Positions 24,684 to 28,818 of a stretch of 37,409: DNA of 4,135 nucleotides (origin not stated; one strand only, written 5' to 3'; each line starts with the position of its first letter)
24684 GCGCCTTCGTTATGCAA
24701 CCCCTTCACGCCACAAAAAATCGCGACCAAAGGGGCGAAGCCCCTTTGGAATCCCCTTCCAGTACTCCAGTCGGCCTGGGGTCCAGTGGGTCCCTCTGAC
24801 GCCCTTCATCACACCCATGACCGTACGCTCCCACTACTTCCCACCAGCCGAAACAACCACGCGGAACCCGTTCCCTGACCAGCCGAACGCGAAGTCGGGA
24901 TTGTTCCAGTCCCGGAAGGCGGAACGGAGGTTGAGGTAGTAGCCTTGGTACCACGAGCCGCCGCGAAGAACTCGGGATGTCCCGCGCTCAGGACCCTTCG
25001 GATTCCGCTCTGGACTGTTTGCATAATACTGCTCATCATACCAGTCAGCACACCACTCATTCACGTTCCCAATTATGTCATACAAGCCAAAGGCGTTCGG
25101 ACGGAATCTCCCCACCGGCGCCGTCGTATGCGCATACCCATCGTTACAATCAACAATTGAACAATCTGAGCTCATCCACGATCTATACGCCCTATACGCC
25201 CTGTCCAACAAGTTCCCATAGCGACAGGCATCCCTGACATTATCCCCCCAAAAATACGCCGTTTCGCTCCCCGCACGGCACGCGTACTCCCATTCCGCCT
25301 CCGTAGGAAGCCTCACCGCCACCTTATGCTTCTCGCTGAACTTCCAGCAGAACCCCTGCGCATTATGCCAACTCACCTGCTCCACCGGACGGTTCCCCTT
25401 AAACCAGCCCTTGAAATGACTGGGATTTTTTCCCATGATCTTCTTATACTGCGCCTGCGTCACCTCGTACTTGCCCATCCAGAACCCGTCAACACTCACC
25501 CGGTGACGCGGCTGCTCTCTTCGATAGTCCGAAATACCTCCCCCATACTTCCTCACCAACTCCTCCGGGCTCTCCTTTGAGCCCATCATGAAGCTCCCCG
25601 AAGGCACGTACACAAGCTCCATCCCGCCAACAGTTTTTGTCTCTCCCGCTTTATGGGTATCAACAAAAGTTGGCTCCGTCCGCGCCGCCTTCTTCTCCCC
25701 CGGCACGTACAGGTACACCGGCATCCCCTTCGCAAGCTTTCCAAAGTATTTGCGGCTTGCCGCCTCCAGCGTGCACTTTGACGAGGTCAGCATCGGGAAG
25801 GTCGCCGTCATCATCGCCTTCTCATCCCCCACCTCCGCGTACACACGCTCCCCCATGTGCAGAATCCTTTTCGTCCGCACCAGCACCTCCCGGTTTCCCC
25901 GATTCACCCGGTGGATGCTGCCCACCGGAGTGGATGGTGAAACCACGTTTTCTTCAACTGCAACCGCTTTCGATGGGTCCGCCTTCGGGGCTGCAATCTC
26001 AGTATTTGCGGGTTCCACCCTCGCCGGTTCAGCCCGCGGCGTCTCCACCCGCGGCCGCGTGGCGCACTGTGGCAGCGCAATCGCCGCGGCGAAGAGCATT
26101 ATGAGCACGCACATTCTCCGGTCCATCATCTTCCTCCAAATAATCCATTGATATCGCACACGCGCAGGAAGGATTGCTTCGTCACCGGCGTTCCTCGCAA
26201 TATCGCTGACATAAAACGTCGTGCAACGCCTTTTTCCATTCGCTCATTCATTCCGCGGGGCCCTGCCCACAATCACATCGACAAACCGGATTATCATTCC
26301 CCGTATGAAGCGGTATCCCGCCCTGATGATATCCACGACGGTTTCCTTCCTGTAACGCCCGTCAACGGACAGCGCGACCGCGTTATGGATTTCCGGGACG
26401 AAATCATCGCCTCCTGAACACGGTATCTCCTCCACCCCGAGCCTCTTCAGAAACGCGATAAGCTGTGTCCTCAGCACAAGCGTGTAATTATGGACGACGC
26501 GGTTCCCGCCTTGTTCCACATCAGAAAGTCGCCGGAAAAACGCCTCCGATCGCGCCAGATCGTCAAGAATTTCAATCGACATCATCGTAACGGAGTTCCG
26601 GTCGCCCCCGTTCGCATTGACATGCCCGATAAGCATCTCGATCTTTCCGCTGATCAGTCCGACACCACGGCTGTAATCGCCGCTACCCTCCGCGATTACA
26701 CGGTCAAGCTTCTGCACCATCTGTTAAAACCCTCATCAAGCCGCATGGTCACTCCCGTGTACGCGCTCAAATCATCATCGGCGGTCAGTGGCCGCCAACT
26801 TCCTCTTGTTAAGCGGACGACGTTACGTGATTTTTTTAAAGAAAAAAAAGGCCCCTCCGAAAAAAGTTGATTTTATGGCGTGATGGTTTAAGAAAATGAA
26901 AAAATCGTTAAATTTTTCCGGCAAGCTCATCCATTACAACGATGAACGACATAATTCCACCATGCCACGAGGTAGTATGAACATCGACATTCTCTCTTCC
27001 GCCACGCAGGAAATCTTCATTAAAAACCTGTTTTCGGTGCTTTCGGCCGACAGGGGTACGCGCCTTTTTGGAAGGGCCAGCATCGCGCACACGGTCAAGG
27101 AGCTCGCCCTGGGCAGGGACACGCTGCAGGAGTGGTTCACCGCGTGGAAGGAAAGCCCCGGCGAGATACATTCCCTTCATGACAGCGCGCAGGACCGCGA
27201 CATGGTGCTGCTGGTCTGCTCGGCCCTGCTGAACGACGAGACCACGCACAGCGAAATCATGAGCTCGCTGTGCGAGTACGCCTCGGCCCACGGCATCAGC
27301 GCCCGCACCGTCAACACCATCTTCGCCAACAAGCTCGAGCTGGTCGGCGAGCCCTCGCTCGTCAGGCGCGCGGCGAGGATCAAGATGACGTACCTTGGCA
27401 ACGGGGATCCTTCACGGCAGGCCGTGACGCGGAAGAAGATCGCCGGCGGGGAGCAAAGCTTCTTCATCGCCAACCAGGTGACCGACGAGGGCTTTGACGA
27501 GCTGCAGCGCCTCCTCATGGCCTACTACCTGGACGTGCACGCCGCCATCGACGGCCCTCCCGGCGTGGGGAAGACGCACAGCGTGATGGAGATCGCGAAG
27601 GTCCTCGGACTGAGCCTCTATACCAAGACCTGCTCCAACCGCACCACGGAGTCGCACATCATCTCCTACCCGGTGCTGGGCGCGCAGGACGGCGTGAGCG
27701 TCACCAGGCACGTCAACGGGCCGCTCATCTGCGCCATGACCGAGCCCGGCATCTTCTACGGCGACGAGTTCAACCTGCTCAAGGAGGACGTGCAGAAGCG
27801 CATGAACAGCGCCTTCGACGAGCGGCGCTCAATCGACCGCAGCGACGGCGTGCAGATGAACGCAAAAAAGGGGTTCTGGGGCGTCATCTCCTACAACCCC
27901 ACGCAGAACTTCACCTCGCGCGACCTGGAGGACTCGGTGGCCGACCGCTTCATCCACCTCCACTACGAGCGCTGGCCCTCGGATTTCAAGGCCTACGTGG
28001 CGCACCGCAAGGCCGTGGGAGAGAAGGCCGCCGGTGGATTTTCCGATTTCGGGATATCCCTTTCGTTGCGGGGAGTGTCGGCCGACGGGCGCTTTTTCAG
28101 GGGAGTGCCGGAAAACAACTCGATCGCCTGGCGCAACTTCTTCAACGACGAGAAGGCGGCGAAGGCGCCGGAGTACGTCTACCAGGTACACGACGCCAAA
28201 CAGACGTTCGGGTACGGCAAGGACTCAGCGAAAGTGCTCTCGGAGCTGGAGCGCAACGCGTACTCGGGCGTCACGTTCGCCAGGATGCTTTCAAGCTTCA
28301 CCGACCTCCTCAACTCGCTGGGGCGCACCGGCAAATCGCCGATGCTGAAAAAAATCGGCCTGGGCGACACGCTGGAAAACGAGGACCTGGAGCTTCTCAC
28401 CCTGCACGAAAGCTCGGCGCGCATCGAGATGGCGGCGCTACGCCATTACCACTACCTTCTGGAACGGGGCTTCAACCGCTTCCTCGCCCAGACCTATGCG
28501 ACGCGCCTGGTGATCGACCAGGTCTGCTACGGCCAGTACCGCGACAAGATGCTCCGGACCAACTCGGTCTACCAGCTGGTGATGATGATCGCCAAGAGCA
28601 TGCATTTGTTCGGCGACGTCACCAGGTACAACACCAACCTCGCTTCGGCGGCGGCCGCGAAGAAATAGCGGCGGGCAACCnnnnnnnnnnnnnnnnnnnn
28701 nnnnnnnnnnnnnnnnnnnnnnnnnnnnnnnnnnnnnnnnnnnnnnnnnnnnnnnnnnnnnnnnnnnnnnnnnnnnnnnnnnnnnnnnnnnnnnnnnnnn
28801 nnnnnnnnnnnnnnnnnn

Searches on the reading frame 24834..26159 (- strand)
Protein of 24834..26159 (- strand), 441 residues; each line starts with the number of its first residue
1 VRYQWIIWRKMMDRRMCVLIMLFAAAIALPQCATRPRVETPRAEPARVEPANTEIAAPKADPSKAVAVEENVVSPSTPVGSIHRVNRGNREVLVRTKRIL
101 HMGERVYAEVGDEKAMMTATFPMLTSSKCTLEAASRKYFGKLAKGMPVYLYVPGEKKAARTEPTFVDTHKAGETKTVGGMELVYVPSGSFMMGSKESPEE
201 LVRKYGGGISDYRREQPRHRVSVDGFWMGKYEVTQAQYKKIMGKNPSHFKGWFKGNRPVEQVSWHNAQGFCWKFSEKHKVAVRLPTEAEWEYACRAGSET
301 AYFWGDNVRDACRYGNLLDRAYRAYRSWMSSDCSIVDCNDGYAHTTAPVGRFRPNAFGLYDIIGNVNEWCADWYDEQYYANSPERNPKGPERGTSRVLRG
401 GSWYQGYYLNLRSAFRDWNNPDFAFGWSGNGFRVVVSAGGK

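Call 7: search_protein_families(library=pfam, proteins=[window:24834-26159:-], max_evalue=0.001)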
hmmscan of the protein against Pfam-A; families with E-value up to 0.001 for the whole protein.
window:24834-26159:- (441 aa): 1 family
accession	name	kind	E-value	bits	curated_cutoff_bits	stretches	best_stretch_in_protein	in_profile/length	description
PF03781.23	FGE-sulfatase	-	6.1e-52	177.2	23.3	1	181-435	4-254/255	Sulfatase-modifying factor enzyme 1-like domain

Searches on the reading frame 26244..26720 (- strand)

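Call 7: search_protein_families(library=pfam, proteins=[window:26244-26720:-], max_evalue=0.001)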
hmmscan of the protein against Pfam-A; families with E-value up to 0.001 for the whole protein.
window:26244-26720:- (158 aa): 1 family
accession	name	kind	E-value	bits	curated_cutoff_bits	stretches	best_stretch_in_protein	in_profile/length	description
PF01025.24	GrpE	-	1.3e-11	44.9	25.8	1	49-152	68-164/165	GrpE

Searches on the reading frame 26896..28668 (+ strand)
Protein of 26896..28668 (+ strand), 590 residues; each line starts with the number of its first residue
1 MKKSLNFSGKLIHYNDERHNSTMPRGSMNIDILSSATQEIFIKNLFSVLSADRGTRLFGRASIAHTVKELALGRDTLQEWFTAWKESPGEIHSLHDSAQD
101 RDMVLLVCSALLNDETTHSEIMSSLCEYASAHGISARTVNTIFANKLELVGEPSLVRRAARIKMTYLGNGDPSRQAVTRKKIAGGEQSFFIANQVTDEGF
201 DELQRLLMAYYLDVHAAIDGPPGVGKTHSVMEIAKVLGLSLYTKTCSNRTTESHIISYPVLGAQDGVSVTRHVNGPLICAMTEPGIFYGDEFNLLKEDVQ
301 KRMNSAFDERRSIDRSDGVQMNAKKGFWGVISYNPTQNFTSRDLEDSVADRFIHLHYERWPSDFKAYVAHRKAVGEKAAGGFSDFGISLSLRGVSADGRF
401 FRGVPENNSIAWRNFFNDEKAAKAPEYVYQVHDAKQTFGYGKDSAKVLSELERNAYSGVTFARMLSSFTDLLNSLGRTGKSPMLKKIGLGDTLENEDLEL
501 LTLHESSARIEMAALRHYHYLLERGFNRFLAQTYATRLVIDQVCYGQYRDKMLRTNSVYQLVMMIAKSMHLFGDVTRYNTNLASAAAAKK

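Call 7: search_protein_families(library=pfam, proteins=[window:26896-28668:+], max_evalue=0.001)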
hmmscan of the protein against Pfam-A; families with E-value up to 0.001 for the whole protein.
window:26896-28668:+ (590 aa): 3 families
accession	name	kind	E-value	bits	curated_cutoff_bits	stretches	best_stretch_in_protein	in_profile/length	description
PF07728.20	AAA_5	-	9.7e-15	55.2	22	1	219-352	5-139/139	AAA domain (dynein-related subfamily)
PF07726.17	AAA_3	-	6.8e-05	23.2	27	1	215-353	1-130/131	ATPase family associated with various cellular activities (AAA)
PF12774.13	AAA_6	-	0.00013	21.5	25.2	1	205-254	24-73/327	Hydrolytic ATP binding site of dynein motor region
